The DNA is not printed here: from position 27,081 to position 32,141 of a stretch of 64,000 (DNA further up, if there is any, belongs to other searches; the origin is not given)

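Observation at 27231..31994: Giant SLH-anchored surface protein built almost entirely of Tyr, Asp, Cys, Trp and Gly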

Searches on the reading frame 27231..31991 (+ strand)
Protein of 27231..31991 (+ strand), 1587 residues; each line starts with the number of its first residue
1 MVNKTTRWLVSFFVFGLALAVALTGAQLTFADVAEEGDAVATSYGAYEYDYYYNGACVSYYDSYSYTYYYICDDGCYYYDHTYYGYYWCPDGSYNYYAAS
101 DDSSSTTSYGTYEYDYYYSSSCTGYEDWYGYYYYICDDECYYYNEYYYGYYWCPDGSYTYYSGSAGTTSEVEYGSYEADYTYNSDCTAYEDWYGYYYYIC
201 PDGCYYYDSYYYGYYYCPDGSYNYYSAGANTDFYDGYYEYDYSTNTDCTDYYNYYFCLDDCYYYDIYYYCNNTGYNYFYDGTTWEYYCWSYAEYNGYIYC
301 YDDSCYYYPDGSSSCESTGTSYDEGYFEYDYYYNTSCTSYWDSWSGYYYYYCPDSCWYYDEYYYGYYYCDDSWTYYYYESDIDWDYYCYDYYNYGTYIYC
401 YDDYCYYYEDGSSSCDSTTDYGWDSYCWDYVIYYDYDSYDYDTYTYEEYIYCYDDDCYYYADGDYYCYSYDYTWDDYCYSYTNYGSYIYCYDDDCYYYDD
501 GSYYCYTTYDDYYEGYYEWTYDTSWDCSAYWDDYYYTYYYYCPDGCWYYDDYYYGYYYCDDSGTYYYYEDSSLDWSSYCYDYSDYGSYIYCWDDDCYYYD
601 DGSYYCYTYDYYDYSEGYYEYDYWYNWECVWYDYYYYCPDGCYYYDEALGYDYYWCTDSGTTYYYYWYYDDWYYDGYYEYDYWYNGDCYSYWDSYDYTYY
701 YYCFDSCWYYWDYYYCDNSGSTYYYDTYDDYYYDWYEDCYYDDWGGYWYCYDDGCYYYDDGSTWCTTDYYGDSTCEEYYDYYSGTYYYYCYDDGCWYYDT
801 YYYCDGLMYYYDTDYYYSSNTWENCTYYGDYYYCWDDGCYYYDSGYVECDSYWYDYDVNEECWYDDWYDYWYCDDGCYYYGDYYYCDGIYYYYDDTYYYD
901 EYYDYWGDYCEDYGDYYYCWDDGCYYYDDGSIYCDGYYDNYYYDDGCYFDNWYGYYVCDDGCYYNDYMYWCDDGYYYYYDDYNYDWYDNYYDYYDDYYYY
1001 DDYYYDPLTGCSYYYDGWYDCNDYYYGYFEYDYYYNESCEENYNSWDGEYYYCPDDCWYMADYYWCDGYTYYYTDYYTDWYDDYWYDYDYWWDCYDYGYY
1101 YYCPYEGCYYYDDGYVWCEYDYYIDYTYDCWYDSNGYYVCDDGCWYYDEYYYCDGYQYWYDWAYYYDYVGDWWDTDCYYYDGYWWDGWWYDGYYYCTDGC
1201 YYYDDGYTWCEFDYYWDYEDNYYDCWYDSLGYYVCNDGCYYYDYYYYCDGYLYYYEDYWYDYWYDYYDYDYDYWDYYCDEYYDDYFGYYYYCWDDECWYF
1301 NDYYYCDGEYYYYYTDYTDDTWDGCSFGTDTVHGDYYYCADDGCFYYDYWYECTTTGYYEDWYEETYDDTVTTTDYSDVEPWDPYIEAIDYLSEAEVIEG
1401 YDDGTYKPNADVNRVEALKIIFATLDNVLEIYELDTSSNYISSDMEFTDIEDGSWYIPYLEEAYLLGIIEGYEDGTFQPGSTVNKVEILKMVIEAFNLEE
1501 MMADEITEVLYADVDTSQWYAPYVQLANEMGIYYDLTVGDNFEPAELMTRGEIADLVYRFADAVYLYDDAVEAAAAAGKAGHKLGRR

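Call 5: search_protein_families(library=pfam, proteins=[window:27231-31991:+], max_evalue=1)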
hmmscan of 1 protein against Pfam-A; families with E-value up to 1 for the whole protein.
window:27231-31991:+ (1587 aa): 1 family
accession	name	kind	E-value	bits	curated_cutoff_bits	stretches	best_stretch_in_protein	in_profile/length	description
PF00395.25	SLH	-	3e-25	88.4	20.8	3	1376-1417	2-43/44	S-layer homology domain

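Call 6: search_protein_families(library=ncbifam, proteins=[window:27231-31991:+], max_evalue=1)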
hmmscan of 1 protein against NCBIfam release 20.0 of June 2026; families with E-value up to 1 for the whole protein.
window:27231-31991:+ (1587 aa): 1 family
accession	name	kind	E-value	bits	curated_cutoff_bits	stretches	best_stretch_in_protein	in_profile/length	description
NF033190.2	inl_like_NEAT_1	exception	4.4e-06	25.3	1275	1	1370-1558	576-749/754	NEAT domain-containing leucine-rich repeat protein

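Call 7: find_homologous_proteins(query=window:27324-31325:+, max_evalue=0.001)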
Query window:27324-31325:+: 7413 candidates shared short words with the query, none scored E <= 0.001.

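Call 8: find_encoding_contigs(protein=window:27231-31991:+, flank=10000, max_places=6)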
Protein window:27231-31991:+ (1587 aa): 2 contigs read that carry it; 2 places shown.
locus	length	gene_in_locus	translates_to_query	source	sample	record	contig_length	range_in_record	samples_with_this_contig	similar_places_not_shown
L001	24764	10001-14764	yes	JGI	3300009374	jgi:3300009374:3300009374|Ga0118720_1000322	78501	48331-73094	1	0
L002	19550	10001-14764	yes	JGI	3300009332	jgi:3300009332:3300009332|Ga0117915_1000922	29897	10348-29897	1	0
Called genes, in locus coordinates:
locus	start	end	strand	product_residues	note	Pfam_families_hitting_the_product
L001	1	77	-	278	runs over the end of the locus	-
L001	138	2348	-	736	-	PF00580:UvrD-helicase, PF13086:AAA_11 (faint), PF13245:AAA_19, PF13604:AAA_30 (faint), PF01443:Viral_helicase1 (faint), PF13361:UvrD_C, PF13538:UvrD_C_2, PF21196:PcrA_UvrD_tudor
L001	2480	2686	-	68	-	-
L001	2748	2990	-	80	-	-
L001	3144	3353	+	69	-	-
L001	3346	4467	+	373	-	-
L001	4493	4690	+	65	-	-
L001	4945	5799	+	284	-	-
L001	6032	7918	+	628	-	PF04932:Wzy_C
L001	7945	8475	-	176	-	-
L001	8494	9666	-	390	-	PF03734:YkuD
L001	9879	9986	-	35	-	-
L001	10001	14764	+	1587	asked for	-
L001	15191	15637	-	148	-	PF22811:Zn_ribbon_NrdR, PF03477:ATP-cone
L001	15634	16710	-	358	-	PF01966:HD, PF13286:HD_assoc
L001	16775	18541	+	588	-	PF00395:SLH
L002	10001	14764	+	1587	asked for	-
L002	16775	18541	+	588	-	PF00395:SLH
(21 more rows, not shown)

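Call 16: list_cluster_members(proteins=[window:27231-31991:+])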
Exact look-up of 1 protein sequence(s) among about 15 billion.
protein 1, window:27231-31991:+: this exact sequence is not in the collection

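Call 44: find_homologous_proteins(query=window:27231-31991:+, max_evalue=1e-20)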
Query window:27231-31991:+: 7968 candidates shared short words with the query, none scored E <= 1e-20.

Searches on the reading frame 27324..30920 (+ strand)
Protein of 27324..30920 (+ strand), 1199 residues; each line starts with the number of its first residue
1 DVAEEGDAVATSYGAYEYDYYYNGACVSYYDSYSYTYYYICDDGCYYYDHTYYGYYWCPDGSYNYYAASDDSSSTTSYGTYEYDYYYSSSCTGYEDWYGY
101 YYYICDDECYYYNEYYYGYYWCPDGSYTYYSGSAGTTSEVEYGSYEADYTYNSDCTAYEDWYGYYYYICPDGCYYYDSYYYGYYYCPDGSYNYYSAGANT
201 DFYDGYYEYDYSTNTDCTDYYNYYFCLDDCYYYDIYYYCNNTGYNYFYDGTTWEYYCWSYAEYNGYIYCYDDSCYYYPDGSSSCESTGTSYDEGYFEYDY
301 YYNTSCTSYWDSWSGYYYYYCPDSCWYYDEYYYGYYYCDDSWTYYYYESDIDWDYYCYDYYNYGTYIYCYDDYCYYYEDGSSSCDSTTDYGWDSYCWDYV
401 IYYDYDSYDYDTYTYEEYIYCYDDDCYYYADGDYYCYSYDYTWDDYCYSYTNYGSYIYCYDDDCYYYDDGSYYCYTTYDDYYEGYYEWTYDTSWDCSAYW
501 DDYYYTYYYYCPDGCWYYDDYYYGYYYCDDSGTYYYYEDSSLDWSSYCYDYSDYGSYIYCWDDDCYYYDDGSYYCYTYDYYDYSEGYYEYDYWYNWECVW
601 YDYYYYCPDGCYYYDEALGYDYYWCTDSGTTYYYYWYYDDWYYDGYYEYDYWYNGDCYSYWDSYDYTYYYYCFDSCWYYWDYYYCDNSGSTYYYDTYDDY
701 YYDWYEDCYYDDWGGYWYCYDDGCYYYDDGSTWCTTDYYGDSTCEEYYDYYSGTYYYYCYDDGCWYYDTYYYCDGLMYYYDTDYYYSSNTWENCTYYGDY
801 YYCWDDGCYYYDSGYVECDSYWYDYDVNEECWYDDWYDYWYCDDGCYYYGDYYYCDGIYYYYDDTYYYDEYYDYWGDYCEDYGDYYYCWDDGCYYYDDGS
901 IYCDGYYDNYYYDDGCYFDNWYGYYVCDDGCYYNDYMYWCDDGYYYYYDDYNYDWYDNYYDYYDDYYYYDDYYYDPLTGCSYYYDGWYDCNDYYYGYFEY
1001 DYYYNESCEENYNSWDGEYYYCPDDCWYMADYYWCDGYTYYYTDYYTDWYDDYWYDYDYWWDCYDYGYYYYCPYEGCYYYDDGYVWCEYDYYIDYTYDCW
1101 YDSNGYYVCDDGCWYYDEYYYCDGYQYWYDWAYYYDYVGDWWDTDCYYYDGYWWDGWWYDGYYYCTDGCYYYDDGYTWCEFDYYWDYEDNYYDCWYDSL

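Call 49: search_protein_representatives(protein=window:27324-30920:+)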
Query: 1199 residues. Proteins with E-value up to 0.001 (for the whole library): 2; up to 1e-10: 0; up to 1e-30: 0. The best 2 are listed.
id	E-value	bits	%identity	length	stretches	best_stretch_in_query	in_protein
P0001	8.2e-08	47.0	57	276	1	289-349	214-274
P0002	3.9e-04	34.8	37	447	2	443-599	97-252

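Call 82: find_encoding_contigs(protein=P0002, flank=5000, max_places=3)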
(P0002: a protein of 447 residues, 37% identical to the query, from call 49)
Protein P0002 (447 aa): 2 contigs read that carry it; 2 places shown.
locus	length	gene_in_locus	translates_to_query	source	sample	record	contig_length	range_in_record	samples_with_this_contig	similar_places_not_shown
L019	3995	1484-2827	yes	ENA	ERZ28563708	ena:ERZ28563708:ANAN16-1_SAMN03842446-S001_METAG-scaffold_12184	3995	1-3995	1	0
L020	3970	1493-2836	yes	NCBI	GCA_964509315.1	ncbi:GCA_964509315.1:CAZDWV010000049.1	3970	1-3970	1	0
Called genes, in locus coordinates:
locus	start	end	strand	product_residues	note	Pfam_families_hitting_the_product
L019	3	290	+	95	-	?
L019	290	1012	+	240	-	PF00999:Na_H_Exchanger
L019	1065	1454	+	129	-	-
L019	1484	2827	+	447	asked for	PF00395:SLH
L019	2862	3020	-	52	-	-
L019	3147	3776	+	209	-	-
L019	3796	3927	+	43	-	-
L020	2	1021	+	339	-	?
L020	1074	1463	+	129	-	-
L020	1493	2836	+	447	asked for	PF00395:SLH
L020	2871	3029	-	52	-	-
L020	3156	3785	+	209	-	-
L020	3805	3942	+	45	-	-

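Call 97: find_encoding_contigs(protein=P0001, flank=6000, max_places=3)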
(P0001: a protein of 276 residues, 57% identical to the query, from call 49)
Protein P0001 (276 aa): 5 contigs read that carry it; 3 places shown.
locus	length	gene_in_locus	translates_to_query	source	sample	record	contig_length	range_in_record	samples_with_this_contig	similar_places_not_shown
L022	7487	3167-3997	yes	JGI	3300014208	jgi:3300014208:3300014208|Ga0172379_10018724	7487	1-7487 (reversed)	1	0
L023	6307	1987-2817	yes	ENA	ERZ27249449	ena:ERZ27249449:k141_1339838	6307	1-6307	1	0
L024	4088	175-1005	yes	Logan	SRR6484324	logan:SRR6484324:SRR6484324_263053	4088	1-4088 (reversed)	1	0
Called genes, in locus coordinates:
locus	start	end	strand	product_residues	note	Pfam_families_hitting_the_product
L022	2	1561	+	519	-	PF17757:UvrB_inter, PF27431:UvrB_3rd, PF00271:Helicase_C, PF12344:UvrB, PF02151:UVR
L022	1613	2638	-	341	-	PF03590:AsnA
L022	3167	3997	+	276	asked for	-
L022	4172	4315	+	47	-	PF02151:UVR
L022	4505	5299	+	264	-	-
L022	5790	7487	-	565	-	PF09972:DUF2207, PF20990:DUF2207_C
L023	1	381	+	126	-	?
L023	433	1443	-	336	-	PF03590:AsnA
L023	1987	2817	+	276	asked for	-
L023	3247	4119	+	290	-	-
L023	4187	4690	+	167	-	-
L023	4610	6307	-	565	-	PF09972:DUF2207, PF20990:DUF2207_C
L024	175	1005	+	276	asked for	-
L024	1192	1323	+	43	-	PF02151:UVR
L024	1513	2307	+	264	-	-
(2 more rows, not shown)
